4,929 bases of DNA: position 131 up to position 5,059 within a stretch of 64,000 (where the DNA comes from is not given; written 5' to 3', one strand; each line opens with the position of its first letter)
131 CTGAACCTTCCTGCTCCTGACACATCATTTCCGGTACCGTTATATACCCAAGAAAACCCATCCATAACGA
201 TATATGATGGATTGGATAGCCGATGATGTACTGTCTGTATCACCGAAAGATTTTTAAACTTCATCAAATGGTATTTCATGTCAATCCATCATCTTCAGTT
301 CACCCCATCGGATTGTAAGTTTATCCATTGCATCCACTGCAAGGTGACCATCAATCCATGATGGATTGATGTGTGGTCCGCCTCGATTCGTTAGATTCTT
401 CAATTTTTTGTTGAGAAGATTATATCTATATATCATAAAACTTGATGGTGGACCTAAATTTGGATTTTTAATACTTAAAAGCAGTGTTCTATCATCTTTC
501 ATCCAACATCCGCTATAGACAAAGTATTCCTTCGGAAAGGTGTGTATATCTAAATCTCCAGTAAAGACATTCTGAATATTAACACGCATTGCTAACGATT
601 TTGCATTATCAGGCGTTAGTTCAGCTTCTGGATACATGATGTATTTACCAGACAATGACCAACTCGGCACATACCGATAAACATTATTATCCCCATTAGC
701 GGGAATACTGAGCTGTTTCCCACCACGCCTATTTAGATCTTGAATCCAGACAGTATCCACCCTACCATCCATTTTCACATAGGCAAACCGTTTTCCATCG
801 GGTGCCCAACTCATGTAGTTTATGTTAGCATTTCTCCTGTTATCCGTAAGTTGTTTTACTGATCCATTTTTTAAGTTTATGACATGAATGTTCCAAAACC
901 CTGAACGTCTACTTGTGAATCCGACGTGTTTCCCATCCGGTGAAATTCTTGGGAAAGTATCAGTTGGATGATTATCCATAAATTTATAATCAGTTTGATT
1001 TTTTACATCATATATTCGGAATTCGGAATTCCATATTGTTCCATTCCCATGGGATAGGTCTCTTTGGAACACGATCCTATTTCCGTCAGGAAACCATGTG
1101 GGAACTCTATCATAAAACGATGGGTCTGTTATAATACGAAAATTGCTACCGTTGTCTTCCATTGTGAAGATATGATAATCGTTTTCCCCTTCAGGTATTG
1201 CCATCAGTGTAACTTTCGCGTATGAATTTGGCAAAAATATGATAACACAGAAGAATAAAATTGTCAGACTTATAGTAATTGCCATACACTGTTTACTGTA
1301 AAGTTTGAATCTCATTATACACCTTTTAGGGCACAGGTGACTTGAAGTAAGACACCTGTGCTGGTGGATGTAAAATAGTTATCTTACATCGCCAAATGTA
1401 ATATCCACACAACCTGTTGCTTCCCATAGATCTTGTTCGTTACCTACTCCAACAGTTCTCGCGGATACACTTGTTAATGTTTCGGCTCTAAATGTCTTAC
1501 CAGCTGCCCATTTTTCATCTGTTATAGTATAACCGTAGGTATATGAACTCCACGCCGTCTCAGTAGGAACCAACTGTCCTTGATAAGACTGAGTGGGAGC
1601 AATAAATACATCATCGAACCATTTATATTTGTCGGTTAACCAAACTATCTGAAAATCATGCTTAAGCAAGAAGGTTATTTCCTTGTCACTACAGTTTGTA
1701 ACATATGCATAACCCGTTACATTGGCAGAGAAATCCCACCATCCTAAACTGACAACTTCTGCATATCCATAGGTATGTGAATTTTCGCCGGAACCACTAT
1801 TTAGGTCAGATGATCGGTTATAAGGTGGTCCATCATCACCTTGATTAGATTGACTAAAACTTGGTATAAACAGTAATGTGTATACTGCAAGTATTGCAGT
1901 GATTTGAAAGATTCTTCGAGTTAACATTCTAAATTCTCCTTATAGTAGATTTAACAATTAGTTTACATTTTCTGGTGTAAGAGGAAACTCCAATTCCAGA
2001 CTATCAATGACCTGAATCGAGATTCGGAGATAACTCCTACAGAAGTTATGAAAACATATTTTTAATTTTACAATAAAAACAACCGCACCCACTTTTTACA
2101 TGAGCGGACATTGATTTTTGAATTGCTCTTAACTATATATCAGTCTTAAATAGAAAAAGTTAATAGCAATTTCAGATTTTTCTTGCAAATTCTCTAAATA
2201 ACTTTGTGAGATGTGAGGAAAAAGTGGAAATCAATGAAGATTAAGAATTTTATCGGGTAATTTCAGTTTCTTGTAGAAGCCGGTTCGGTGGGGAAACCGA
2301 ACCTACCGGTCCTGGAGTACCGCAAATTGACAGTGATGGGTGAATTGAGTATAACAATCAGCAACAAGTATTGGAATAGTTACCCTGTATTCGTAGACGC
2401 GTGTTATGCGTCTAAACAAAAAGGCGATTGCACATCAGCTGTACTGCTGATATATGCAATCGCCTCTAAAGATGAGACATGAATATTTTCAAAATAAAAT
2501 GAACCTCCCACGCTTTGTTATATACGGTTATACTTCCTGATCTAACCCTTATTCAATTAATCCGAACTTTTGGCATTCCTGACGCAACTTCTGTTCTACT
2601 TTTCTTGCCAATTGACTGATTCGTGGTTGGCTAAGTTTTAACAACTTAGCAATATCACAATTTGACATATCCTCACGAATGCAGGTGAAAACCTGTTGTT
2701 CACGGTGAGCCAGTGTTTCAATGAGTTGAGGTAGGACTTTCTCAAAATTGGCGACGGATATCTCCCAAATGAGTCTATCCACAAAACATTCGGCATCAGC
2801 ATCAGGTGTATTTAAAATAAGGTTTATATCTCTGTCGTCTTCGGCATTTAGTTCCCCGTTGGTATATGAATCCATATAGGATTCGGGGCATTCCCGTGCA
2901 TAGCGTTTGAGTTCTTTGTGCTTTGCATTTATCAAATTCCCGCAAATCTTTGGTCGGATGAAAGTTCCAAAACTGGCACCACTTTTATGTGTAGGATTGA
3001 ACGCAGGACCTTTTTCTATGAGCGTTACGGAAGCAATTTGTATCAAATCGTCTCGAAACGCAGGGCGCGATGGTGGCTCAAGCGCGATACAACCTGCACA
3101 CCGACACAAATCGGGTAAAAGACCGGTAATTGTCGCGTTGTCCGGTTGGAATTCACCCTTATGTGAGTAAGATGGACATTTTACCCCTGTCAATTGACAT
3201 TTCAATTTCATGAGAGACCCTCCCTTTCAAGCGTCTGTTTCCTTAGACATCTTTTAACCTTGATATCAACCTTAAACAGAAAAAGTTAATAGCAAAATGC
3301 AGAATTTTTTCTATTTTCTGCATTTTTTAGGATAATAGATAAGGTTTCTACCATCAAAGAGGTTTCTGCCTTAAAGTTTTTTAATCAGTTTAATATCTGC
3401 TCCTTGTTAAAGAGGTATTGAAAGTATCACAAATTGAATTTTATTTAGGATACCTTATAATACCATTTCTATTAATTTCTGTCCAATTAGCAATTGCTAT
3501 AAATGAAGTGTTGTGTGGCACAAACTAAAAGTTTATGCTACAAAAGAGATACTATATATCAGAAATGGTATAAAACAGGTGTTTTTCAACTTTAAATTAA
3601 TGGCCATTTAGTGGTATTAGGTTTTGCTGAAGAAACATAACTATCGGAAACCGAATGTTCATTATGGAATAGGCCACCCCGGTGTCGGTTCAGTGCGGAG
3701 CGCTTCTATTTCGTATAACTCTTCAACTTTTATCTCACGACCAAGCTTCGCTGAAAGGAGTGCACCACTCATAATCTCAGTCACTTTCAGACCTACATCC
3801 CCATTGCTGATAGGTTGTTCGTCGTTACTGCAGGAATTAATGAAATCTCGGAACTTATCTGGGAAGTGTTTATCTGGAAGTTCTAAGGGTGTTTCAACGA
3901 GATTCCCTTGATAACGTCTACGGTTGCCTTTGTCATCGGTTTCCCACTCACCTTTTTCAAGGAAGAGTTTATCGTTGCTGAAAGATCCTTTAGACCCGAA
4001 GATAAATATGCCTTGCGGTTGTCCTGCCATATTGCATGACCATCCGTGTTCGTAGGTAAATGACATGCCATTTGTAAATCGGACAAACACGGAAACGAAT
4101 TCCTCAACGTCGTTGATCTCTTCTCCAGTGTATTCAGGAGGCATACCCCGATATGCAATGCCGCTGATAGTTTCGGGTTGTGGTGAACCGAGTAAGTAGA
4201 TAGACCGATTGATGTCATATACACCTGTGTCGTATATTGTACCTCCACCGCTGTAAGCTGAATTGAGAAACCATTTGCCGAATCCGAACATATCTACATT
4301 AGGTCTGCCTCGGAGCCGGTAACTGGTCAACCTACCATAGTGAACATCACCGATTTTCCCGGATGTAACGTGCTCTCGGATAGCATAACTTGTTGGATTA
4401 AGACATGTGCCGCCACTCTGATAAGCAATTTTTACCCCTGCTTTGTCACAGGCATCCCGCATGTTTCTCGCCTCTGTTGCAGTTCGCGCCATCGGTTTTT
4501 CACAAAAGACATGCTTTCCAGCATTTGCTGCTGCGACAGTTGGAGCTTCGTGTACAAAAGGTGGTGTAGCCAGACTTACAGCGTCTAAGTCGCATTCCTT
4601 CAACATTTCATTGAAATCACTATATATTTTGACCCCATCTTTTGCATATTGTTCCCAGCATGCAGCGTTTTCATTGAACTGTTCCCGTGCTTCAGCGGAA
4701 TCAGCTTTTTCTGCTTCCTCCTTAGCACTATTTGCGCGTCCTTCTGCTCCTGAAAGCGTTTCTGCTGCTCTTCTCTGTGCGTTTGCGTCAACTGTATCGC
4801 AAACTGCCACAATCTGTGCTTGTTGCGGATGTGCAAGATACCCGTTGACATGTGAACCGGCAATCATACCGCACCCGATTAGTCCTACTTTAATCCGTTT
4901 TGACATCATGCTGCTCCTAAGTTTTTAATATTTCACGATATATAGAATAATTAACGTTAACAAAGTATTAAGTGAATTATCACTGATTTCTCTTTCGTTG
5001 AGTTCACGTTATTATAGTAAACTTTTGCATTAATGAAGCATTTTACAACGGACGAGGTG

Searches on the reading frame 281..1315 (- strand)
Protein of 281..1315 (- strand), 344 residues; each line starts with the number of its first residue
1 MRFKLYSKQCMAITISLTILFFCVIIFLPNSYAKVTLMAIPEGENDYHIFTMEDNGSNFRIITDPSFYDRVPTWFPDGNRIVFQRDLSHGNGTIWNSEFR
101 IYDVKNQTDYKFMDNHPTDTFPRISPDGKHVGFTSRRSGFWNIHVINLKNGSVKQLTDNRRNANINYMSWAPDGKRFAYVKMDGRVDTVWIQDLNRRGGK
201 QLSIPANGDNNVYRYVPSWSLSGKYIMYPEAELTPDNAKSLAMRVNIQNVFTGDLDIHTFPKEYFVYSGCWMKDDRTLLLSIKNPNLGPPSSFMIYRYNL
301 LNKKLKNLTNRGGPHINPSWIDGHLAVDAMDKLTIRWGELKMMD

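Call 27: search_protein_families(library=pfam, proteins=[window:281-1315:-], max_evalue=0.0001)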
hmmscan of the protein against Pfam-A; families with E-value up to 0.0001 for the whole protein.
window:281-1315:- (344 aa): 4 families
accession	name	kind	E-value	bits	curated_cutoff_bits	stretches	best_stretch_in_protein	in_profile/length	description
PF07676.18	PD40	-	3.8e-17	62.2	20.9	1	119-145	11-38/38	WD40-like Beta Propeller Repeat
PF00930.27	DPPIV_N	-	9.2e-08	31.6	22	0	99-212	25-139/354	Dipeptidyl peptidase IV (DPP IV) N-terminal region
PF25174.1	Beta-prop_THOC3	-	2.5e-07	30.4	305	1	98-196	70-163/272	THOC3 beta-propeller domain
PF02897.21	Peptidase_S9_N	-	3.6e-05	23.1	24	0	124-227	131-244/414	Prolyl oligopeptidase, N-terminal beta-propeller domain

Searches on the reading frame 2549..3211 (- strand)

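Call 27: search_protein_families(library=pfam, proteins=[window:2549-3211:-], max_evalue=0.0001)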
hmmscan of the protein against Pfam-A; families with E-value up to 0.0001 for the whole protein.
window:2549-3211:- (220 aa): 1 family
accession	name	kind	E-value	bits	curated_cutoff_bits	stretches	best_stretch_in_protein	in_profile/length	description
PF04545.22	Sigma70_r4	-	1.6e-05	24.8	24.1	1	164-211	2-50/50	Sigma-70, region 4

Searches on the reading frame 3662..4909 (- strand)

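Call 27: search_protein_families(library=pfam, proteins=[window:3662-4909:-], max_evalue=0.0001)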
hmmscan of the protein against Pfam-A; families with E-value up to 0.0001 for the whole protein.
window:3662-4909:- (415 aa): 3 families
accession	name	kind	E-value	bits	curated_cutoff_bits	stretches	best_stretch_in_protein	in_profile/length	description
PF01408.29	GFO_IDH_MocA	-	2.4e-24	86.8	24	1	6-162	1-117/120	Oxidoreductase family, NAD-binding Rossmann fold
PF22725.1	GFO_IDH_MocA_C3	-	3.3e-17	63.1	27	1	176-310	3-123/124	GFO/IDH/MocA C-terminal domain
PF02894.22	GFO_IDH_MocA_C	-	1e-15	58.5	22.9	1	178-395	1-218/218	Oxidoreductase family, C-terminal alpha/beta domain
